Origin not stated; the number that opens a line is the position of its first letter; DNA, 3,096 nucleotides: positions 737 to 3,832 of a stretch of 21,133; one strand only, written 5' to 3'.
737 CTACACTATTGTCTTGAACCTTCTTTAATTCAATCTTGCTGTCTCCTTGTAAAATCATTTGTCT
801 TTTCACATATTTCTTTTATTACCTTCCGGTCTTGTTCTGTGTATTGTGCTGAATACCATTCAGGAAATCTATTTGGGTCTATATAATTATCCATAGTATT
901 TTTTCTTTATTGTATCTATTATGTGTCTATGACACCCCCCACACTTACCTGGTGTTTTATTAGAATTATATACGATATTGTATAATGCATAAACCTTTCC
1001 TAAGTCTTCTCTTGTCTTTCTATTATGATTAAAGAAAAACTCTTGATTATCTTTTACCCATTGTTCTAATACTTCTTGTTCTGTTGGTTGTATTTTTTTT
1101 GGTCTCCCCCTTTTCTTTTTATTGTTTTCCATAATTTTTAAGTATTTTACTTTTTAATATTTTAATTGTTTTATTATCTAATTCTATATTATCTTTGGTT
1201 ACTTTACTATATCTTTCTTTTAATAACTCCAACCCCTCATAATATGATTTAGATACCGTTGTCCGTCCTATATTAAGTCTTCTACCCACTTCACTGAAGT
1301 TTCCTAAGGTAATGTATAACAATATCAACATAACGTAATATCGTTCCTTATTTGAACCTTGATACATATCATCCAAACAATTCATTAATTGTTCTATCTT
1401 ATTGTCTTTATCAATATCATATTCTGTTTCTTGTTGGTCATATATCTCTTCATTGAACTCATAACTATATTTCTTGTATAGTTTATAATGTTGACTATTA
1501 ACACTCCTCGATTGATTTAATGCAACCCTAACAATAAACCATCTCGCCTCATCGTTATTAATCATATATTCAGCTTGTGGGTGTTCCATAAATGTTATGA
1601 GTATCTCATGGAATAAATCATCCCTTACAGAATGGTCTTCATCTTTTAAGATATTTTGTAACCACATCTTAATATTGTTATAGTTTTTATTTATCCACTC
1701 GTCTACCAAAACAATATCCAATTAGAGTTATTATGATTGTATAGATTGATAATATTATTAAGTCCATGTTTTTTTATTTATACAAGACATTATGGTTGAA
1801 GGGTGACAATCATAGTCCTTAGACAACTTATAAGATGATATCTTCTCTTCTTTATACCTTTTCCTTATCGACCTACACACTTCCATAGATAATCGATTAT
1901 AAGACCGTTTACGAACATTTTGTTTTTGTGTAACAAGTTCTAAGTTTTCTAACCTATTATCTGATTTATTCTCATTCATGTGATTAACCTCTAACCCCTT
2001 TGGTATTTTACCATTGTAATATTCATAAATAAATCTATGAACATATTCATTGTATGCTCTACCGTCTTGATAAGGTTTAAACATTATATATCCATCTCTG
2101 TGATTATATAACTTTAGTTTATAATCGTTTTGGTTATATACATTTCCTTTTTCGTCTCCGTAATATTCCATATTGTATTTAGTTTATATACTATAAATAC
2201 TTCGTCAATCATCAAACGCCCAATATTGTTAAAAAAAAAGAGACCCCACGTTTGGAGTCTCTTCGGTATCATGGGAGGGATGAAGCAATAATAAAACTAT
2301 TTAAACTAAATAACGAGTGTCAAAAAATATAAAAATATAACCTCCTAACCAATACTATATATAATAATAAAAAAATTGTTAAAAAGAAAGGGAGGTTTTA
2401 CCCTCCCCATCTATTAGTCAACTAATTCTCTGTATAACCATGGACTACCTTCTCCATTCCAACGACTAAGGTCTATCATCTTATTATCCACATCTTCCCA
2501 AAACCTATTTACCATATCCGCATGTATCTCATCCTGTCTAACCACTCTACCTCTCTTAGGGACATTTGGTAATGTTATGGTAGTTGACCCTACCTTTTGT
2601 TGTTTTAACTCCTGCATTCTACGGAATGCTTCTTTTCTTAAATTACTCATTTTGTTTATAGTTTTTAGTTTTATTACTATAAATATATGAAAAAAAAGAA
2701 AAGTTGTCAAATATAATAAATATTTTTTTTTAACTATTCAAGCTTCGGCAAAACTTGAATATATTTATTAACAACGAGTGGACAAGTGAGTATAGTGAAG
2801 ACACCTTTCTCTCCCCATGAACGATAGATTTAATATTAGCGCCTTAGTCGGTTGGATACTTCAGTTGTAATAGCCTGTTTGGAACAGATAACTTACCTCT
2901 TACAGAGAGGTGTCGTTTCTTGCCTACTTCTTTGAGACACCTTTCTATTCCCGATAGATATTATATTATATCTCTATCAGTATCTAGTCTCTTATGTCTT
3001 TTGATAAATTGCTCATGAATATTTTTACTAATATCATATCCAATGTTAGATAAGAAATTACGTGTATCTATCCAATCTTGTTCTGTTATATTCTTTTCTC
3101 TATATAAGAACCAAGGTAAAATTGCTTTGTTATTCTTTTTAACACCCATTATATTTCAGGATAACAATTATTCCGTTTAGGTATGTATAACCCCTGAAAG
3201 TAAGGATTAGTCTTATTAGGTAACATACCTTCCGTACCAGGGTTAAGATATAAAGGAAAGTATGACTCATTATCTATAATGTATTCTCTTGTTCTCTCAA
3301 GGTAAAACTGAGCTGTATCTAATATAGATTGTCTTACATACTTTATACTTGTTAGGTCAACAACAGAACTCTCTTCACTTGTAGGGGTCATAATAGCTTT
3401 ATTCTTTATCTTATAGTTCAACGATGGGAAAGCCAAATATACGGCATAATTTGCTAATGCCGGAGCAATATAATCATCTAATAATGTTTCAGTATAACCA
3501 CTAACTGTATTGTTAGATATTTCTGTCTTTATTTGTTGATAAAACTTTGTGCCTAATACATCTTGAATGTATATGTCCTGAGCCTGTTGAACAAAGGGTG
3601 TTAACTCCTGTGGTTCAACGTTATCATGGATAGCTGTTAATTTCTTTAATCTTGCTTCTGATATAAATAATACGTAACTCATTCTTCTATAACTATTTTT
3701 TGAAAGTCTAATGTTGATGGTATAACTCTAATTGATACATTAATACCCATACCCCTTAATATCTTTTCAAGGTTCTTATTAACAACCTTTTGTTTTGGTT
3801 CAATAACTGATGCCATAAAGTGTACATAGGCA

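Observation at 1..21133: Complete ~21.0-kb unidirectional tailed-phage genome with no recognisable replication, integration or endolysin gene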

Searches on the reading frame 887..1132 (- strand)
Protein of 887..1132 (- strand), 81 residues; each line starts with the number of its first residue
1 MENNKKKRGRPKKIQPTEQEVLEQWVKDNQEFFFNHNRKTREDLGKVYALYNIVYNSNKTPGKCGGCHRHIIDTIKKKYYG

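Call 9: search_protein_families(library=pfam, max_evalue=0.01, proteins=[window:887-1132:-])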
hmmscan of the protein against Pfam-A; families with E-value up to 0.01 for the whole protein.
window:887-1132:- (81 aa): 0 families

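Call 12: search_protein_families(library=phrogs, max_evalue=0.01, proteins=[window:887-1132:-])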
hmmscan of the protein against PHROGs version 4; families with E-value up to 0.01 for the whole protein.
window:887-1132:- (81 aa): 0 families

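Call 107: search_protein_families(library=ncbifam, max_evalue=0.01, proteins=[window:887-1132:-])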
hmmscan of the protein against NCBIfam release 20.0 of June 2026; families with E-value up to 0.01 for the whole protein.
window:887-1132:- (81 aa): 0 families

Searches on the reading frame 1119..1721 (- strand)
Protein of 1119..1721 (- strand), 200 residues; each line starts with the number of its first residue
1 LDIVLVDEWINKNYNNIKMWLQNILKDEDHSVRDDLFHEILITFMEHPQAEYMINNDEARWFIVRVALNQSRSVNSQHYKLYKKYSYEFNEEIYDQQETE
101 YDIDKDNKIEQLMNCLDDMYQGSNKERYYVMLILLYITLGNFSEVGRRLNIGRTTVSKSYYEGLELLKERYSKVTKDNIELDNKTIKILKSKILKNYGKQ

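Call 9: search_protein_families(library=pfam, max_evalue=0.01, proteins=[window:1119-1721:-])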
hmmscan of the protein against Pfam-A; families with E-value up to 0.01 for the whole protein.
window:1119-1721:- (200 aa): 1 family
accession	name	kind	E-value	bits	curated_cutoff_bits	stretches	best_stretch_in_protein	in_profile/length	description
PF07923.18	N1221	-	0.001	18.8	27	1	79-158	26-94/289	N1221-like protein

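Call 12: search_protein_families(library=phrogs, max_evalue=0.01, proteins=[window:1119-1721:-])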
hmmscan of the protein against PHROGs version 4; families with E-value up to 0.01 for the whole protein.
window:1119-1721:- (200 aa): 1 family
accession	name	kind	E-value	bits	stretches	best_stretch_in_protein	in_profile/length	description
phrog_1740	-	transcription regulation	1.9e-05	24.4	1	13-186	61-231/567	RNA polymerase sigma factor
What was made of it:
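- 1119..1721 (-): 200-aa sigma-factor-like protein (tentative). phrog_1740 sigma factor, E = 1.9e-5 (call 12).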

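Call 85: search_solved_structures(query=A12, max_evalue=1)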
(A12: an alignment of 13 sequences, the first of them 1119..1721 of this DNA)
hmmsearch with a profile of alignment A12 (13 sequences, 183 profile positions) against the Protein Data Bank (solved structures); distinct sequences matched with E-value up to 1: 3.
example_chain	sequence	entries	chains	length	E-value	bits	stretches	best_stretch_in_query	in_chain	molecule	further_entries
6jhe_A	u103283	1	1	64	0.014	18.3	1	120-169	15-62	ECF RNA polymerase sigma factor SigW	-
5wuq_A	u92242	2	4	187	0.027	17.4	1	114-169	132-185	ECF RNA polymerase sigma factor SigW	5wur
2w48_A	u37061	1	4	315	0.85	12.5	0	118-163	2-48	SORBITOL OPERON REGULATOR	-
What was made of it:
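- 1119..1721 (-): The family profile hits SigW region 4 at E = 0.014 (call 85).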

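Call 116: list_cluster_members(proteins=[window:1119-1721:-, window:887-1132:-, window:2414-2647:-, window:2961-3149:-, window:4773-5234:-, window:16231-16533:-, window:5338-5871:-, window:14271-14723:-, window:5902-6795:-, window:14723-14920:-])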
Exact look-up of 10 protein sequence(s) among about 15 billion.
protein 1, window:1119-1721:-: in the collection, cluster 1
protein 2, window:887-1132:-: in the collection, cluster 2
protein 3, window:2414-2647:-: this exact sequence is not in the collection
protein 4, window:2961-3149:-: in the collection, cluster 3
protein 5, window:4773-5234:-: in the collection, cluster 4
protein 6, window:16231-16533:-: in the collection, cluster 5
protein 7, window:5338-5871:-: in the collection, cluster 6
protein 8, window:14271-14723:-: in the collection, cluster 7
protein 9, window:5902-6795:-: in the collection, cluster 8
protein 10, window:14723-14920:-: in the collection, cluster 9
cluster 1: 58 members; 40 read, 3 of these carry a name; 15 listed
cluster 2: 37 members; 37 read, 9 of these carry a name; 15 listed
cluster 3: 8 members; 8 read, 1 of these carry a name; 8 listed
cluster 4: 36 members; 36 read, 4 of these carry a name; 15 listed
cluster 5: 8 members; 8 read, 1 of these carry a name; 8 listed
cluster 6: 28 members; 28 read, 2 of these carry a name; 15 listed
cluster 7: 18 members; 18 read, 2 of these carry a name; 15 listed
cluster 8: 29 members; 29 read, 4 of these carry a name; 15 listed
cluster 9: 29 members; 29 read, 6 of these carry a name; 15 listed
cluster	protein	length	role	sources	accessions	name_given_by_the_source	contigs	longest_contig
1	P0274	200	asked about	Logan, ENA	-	-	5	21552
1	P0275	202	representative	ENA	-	-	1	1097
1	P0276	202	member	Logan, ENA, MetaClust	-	\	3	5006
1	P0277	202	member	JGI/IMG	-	DNA-directed RNA polymerase specialized sigma subunit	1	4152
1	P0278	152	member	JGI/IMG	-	hypothetical protein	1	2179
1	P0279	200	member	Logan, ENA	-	-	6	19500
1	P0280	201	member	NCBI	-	-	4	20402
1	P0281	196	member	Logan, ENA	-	-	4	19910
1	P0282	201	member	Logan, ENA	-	-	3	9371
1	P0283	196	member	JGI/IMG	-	-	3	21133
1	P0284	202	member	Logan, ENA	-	-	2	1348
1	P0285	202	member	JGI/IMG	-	-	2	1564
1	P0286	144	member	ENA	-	-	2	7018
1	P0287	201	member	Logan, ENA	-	-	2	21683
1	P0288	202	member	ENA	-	-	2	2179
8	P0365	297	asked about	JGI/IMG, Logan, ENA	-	hypothetical protein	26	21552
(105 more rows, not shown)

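Call 117: find_encoding_contigs(protein=P0365, flank=10000, max_places=3)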
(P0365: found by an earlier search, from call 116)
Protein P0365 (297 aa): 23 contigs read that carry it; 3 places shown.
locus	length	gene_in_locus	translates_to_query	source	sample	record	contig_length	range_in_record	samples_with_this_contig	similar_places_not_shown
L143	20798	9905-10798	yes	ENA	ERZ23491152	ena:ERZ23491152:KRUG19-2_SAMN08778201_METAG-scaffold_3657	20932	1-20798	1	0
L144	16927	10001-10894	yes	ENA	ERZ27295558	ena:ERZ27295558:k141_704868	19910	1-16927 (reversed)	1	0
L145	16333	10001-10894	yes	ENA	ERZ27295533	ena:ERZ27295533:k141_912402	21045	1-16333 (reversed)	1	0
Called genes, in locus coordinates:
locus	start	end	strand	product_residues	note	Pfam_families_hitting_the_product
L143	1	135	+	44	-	?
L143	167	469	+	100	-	-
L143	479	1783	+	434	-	PF21300:LbR_Ice_bind (faint)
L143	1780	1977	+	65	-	PF23987:Phage_holin_10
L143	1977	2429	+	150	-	-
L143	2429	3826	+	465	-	-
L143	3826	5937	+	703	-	-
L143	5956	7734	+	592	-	-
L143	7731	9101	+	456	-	PF14550:Peptidase_S78_2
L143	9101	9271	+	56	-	-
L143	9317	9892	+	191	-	-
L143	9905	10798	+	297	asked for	-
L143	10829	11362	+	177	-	-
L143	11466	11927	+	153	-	-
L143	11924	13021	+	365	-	PF04860:Phage_portal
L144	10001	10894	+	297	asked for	-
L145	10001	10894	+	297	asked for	-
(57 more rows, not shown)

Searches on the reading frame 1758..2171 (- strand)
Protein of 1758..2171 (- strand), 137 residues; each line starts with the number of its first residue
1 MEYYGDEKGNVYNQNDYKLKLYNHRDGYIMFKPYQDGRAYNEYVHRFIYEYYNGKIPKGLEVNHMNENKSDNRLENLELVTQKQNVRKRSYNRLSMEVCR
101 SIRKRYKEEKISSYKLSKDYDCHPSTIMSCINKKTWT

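Call 9: search_protein_families(library=pfam, max_evalue=0.01, proteins=[window:1758-2171:-])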
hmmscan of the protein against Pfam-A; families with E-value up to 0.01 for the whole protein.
window:1758-2171:- (137 aa): 1 family
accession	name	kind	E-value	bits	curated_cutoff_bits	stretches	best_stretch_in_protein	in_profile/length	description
PF13392.12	HNH_3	-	1.2e-19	70.1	24.8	1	43-87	2-46/46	HNH endonuclease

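Call 12: search_protein_families(library=phrogs, max_evalue=0.01, proteins=[window:1758-2171:-])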
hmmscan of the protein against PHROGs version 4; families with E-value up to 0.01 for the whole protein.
window:1758-2171:- (137 aa): 18 families
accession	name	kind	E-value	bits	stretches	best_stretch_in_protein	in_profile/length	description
phrog_59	-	DNA, RNA and nucleotide metabolism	9e-27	95.5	1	3-137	150-273/423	HNH endonuclease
phrog_959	-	DNA, RNA and nucleotide metabolism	7.1e-23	81.9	1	3-111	18-128/138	HNH endonuclease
phrog_99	-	DNA, RNA and nucleotide metabolism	5.1e-19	70.2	1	8-95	124-211/383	HNH endonuclease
phrog_1492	-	DNA, RNA and nucleotide metabolism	3.9e-17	63.5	1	19-87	88-157/414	HNH endonuclease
phrog_826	-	DNA, RNA and nucleotide metabolism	5.3e-13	50.2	1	25-92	94-163/281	HNH endonuclease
phrog_7545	-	DNA, RNA and nucleotide metabolism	1.7e-12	48.8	1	20-87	60-131/160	HNH endonuclease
phrog_1891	-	DNA, RNA and nucleotide metabolism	9e-12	46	1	23-102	146-227/255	HNH endonuclease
phrog_4578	-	DNA, RNA and nucleotide metabolism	1.6e-10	42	1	44-90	14-60/130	HNH endonuclease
phrog_15471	-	DNA, RNA and nucleotide metabolism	2.7e-09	38.1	1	24-101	14-81/183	HNH endonuclease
phrog_3593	-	DNA, RNA and nucleotide metabolism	9.1e-09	36.3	1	25-104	80-156/210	HNH endonuclease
phrog_30377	-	DNA, RNA and nucleotide metabolism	1.3e-08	35.9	1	42-90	10-56/82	HNH endonuclease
phrog_37683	-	unknown function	4.8e-07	30.2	1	7-91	125-210/279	-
phrog_1872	-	DNA, RNA and nucleotide metabolism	6.9e-07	30.3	1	38-115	57-135/166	endonuclease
phrog_21964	-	DNA, RNA and nucleotide metabolism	2.2e-06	28.5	1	13-90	135-213/244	HNH endonuclease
phrog_6254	-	DNA, RNA and nucleotide metabolism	6.1e-06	27.6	1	22-98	20-95/154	HNH endonuclease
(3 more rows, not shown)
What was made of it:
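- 1758..2171 (-): HNH endonuclease (137 aa), fixed at this position in close relatives. Pfam HNH_3 E = 1.2e-19 (call 9). phrog_59 E = 9e-27 (call 12).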

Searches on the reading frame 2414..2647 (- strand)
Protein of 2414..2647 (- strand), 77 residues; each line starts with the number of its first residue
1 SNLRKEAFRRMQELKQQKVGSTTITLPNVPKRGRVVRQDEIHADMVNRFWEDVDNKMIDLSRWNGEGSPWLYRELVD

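Call 44: search_solved_structures(query=A6, max_evalue=10)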
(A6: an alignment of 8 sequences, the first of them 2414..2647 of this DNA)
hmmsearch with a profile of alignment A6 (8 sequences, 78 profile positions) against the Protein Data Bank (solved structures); distinct sequences matched with E-value up to 10: 2.
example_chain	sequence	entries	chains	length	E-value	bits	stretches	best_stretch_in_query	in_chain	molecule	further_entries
5zhb_A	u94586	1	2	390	0.48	14.1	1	37-67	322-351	Cellobiose 2-epimerase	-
7bvd_A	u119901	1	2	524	0.97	13.1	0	20-56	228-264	Anthranilate synthase component 1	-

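Call 107: search_protein_families(library=ncbifam, max_evalue=0.01, proteins=[window:2414-2647:-])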
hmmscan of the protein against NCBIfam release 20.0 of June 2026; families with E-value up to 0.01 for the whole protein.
window:2414-2647:- (77 aa): 0 families
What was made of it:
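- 2414..2650 (-): ORF B, 78 aa, basic (pI 9.3), with an invariant C-terminal motif MIDLSRW.GEGS. Function unknown. It is followed by two terminators (2408..2389 and 2264..2237). No PDB or NCBIfam hit (calls 44, 107).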

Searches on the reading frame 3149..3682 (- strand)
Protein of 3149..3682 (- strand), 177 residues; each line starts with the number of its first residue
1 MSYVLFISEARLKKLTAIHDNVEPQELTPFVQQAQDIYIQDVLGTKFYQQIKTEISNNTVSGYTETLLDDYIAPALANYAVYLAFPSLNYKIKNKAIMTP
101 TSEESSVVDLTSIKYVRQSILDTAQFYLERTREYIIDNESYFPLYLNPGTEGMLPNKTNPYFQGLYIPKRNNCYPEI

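Call 8: search_protein_families(library=pfam, max_evalue=0.01, proteins=[window:3149-3682:-])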
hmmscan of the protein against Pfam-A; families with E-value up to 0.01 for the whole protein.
window:3149-3682:- (177 aa): 1 family
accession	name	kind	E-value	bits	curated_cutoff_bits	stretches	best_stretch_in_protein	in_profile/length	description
PF20459.4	DUF6712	-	1.3e-24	86.9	25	1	39-149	1-115/121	Family of unknown function (DUF6712)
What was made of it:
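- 3149..3682 (-): DUF6712 protein (177 aa). It is conserved directly after the portal and is a probable head-tail connector (inference). Pfam DUF6712, E = 1.3e-24 (call 8).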

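Call 11: search_protein_families(library=phrogs, max_evalue=0.01, proteins=[window:3149-3682:-])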
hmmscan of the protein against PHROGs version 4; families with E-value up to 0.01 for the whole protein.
window:3149-3682:- (177 aa): 1 family
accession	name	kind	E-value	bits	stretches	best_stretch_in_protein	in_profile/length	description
phrog_35048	-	unknown function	9.9e-11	42.8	1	4-168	5-172/184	-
